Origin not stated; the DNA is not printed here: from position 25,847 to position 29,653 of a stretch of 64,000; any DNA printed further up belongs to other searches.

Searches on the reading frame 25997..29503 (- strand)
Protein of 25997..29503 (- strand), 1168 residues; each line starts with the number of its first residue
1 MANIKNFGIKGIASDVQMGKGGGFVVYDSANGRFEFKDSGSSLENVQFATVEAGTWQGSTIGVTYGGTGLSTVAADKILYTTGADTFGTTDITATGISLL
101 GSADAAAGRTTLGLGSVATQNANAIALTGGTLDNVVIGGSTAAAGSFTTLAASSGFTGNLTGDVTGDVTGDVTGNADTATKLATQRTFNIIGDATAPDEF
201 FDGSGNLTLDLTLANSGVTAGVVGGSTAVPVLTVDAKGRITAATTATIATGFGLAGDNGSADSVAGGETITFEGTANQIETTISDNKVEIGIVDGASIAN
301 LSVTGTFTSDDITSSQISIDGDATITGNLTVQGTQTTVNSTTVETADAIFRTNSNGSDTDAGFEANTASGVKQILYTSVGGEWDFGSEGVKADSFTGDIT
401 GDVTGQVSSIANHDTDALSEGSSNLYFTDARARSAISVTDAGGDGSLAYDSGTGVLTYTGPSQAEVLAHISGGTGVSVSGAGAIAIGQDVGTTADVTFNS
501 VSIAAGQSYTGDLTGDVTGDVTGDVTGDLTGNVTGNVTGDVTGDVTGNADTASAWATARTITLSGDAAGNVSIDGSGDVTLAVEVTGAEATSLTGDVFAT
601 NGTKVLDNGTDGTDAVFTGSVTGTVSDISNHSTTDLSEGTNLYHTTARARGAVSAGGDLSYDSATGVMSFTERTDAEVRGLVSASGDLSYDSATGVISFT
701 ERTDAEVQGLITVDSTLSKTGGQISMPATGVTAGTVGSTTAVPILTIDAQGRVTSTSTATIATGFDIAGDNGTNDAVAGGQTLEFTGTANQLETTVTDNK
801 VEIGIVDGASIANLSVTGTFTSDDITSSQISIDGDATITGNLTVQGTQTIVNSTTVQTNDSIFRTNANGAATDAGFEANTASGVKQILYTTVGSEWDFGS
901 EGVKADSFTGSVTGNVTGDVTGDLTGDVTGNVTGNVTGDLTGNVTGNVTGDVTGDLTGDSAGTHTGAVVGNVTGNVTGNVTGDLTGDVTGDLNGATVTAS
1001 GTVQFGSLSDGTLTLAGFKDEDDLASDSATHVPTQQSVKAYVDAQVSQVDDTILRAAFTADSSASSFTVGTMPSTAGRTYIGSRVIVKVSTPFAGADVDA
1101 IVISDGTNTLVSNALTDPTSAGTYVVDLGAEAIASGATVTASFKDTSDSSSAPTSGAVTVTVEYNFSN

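Call 80: search_protein_families(library=phrogs, proteins=[window:25997-29503:-], max_evalue=0.001)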
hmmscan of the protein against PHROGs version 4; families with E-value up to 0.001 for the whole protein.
window:25997-29503:- (1168 aa): 7 families
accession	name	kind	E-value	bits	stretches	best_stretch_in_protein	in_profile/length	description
phrog_697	-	head and packaging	1.7e-15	56.5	2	391-459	1602-1673/2079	structural protein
phrog_7389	-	tail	2.5e-11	43.9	1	148-244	313-402/732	tail fiber protein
phrog_430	-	tail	6.4e-09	35.8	1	911-1060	420-564/868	baseplate hub subunit and tail lysozyme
phrog_3018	-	head and packaging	2.1e-08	34.6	1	162-338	87-237/341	head decoration protein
phrog_5181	-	unknown function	5e-07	29.4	1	122-335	232-395/763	-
phrog_30742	-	tail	1.2e-06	27.5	1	903-960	469-526/1029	tail fiber protein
phrog_9992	-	tail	0.00085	19.9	1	509-608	116-212/228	baseplate assembly protein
